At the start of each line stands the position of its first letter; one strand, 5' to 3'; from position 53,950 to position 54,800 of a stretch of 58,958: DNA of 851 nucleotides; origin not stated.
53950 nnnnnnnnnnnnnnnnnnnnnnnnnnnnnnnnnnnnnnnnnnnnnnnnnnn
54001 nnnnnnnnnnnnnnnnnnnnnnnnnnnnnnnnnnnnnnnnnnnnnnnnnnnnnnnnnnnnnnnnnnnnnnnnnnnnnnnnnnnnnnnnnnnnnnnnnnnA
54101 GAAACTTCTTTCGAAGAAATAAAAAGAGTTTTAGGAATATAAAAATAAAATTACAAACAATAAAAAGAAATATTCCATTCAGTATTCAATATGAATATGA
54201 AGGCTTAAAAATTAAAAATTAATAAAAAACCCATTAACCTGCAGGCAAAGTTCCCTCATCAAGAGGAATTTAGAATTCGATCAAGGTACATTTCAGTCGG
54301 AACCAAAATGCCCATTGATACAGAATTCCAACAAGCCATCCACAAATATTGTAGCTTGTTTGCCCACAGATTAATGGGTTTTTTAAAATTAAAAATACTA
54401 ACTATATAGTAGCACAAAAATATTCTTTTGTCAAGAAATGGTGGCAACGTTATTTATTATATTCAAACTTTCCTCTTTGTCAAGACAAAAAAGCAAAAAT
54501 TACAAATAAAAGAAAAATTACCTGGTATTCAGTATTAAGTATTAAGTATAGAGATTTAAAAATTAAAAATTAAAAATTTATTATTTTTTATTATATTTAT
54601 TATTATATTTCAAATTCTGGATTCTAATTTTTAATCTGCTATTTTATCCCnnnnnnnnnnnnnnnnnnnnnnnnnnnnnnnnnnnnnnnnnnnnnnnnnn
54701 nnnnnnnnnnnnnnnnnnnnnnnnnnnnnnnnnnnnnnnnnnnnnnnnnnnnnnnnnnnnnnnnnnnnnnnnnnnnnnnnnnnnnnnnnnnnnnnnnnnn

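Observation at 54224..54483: Stand-alone structured RNA of about 175 nt driven by two tandem near-consensus sigma70 promoters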

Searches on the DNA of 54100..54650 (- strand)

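Call 4: search_rna_families(source=window, start=54100, end=54650, threshold=evalue, max_evalue=10, show_alignments=3)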
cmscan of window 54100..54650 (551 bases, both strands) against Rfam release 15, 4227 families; matches with E-value up to 10: 2.
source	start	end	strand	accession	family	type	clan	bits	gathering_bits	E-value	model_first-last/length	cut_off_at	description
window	54399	54465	-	RF00535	snoMe28S-Am982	Gene; snRNA; snoRNA; CD-box;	CL00054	18.7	49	1.8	1-80/80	no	Small nucleolar RNA Me28S-Am982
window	54459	54540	-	RF04177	BTnc201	Gene; sRNA;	-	17.4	105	2.1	1-99/99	no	Bacteroides sRNA BTnc201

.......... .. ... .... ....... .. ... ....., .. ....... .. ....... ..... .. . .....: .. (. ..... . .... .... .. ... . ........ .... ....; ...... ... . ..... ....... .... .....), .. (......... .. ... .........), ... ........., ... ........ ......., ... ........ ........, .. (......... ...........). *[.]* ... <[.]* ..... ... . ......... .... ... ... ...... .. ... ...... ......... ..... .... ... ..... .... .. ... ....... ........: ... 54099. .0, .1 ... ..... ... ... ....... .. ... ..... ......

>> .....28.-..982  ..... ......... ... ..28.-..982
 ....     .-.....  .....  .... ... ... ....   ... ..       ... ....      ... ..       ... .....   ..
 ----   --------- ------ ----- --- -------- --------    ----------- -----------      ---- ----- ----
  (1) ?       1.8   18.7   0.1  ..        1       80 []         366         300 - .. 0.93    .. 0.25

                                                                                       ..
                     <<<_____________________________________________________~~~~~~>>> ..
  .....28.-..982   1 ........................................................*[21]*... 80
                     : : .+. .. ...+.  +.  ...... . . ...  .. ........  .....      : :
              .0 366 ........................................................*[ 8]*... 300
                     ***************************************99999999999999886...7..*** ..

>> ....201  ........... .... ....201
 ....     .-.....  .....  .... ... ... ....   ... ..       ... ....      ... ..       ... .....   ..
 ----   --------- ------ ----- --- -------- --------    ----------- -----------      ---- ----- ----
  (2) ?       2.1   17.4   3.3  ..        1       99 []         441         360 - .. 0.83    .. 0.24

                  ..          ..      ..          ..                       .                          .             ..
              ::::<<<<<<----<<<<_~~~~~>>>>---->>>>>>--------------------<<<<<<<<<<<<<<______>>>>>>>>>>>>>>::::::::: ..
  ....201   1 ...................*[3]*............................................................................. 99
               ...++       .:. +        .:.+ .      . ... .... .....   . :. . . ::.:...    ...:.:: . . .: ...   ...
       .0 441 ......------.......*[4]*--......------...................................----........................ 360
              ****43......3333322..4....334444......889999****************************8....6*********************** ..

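Call 35: build_rna_model(alignment_id=A3)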
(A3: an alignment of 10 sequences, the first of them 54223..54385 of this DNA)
Model R1 built from alignment A3 (10 sequences, 178 columns); structure: RNAalifold consensus.
model positions 163; base pairs 61; branch points 2; effective number of sequences 1.27; information 0.59 bits per position. Calibrated on 0.2 Mb of random sequence (short: E-values are rough).
structure used (alignment columns):
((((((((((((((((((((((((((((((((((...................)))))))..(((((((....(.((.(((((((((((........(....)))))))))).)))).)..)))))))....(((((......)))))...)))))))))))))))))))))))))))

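Call 37: search_with_rna_model(model_id=R1, sources=[window, L001, L002, L003, L004, L005, L006, L007, L008, L009, L010, L011, L012, L013, L014, L015, L016, L017, L018, L019, L020, L021, L022, L023, L024, L025, L026, L027, L028, L029, L030, L031, L032, L033, L034, L035, L036, L037, L038, L039, L040, L041, L042, L043, L044, L045, L046, L047, L048, L049, L050, L051, L052, L053, L054, L055, L056, L057, L058, L059, L060, L061, L062, L063, L064, L065, L066, L067, L068, L069, L070, L071, L072, L073, L074, L075, L076, L077, L078, L079, L080, L081, L082, L083, L084, L085, L086, L087, L088, L089, L090], max_evalue=1)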
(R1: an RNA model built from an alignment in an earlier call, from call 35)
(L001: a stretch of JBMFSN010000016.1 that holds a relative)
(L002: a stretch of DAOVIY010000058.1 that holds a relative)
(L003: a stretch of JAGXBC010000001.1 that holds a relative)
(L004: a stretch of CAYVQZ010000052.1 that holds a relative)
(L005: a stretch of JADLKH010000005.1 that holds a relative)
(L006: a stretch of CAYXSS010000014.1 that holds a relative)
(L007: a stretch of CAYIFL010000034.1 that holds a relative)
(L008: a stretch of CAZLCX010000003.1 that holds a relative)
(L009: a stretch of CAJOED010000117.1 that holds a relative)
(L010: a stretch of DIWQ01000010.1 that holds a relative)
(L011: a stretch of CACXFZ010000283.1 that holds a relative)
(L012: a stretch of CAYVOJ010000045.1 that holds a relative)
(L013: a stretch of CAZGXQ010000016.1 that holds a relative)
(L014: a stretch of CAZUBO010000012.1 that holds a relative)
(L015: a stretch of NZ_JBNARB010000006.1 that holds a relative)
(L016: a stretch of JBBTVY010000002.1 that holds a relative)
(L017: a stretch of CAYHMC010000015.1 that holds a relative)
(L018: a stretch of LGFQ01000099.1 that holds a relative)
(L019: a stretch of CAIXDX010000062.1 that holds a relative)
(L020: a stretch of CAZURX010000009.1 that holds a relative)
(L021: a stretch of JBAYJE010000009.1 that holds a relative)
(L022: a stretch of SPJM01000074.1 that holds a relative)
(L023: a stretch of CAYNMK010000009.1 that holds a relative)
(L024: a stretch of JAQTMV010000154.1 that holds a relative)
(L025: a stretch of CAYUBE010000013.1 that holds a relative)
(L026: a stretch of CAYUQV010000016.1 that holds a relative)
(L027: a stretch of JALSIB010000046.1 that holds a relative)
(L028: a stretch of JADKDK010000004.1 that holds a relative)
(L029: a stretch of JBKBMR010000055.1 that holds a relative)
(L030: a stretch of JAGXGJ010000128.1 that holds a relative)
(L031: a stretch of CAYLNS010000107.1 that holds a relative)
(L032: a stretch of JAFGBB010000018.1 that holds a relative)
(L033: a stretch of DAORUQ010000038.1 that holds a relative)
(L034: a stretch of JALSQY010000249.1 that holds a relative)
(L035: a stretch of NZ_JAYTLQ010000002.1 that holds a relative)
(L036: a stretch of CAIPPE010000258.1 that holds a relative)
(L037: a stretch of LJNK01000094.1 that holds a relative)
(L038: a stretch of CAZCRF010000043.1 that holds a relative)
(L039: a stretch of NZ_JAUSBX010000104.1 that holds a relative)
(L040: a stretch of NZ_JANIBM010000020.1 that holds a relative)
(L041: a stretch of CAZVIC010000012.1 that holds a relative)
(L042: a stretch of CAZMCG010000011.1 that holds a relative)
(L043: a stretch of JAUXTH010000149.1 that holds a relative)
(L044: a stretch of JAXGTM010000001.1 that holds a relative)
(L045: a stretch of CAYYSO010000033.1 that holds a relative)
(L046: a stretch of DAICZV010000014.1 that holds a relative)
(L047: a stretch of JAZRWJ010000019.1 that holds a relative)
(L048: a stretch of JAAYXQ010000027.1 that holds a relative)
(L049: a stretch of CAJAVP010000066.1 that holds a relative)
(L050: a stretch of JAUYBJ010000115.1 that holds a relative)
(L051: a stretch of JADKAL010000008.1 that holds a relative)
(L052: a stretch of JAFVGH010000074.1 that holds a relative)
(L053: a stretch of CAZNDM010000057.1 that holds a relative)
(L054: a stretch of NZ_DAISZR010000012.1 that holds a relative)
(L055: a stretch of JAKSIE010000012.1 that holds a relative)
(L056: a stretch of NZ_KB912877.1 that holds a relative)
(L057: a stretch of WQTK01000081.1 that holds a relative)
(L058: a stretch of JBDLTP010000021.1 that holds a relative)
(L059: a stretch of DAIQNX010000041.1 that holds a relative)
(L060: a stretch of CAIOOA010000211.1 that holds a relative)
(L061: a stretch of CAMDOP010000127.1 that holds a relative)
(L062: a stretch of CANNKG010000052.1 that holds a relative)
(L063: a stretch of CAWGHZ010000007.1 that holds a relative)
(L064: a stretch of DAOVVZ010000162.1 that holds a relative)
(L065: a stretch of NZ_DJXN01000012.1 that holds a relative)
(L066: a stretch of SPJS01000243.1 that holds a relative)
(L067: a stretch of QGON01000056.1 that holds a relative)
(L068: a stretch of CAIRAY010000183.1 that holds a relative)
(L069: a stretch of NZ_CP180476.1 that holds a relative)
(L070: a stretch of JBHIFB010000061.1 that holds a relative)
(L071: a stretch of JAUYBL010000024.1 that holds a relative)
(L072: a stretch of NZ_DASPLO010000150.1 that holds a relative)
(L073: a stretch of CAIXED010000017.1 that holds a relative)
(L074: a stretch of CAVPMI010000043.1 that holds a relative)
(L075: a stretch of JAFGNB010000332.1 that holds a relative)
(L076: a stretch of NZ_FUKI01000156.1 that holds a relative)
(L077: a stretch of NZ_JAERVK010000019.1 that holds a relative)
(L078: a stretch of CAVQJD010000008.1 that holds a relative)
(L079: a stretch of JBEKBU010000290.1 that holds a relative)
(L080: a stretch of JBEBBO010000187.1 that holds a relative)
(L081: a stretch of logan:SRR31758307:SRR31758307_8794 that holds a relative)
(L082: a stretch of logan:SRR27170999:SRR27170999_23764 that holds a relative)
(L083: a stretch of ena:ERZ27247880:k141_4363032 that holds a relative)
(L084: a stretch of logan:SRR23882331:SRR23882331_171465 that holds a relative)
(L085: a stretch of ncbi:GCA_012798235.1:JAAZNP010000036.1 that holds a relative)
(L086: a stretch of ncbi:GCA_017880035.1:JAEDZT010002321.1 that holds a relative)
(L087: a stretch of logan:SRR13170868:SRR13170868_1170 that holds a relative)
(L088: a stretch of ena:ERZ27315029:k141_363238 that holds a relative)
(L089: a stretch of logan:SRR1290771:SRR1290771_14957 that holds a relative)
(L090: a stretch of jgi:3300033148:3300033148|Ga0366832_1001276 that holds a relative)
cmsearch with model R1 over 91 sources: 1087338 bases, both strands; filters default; matches with E-value up to 1: 22.
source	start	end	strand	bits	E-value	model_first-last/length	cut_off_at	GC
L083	7262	7424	-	179.7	1.4e-43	1-163/163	no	0.4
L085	7153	7315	-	179.4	1.7e-43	1-163/163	no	0.42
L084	6932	7094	-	176.3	1.1e-42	1-163/163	no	0.48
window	54223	54385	-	175.4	1.9e-42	1-163/163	no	0.38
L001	3006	3168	-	174.1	4e-42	1-163/163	no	0.45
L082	6924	7084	-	168.5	1.1e-40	1-163/163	no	0.36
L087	6921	7085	-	142.4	6.4e-34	1-163/163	no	0.45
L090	6920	7079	-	137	1.7e-32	1-163/163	no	0.42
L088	6956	7113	-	111.8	5.7e-26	1-163/163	no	0.41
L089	3749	3906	-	111.8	5.7e-26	1-163/163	no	0.41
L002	2263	2420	-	109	3e-25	1-163/163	no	0.42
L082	6924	7084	+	48.2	1.7e-09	1-163/163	no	0.36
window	54223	54385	+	45.8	7e-09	1-163/163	no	0.38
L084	6932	7094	+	45.5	8.2e-09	1-163/163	no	0.48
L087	6921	7085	+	45.5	8.6e-09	1-163/163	no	0.45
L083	7262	7424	+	44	2.1e-08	1-163/163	no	0.4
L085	7153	7315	+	42.7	4.4e-08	1-163/163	no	0.42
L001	3006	3168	+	35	4.4e-06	1-163/163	no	0.45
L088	6956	7113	+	33.3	1.2e-05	1-163/163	no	0.41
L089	3749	3906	+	33.3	1.2e-05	1-163/163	no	0.41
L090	6920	7079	+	32.8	1.7e-05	1-163/163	no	0.42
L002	2263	2420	+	28.1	0.00027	1-163/163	no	0.42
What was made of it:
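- On 6S RNA: One copy occurs in 59 kb (call 37).
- Copy number: one copy in the window and none in 78 more distant pilB loci (call 37).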
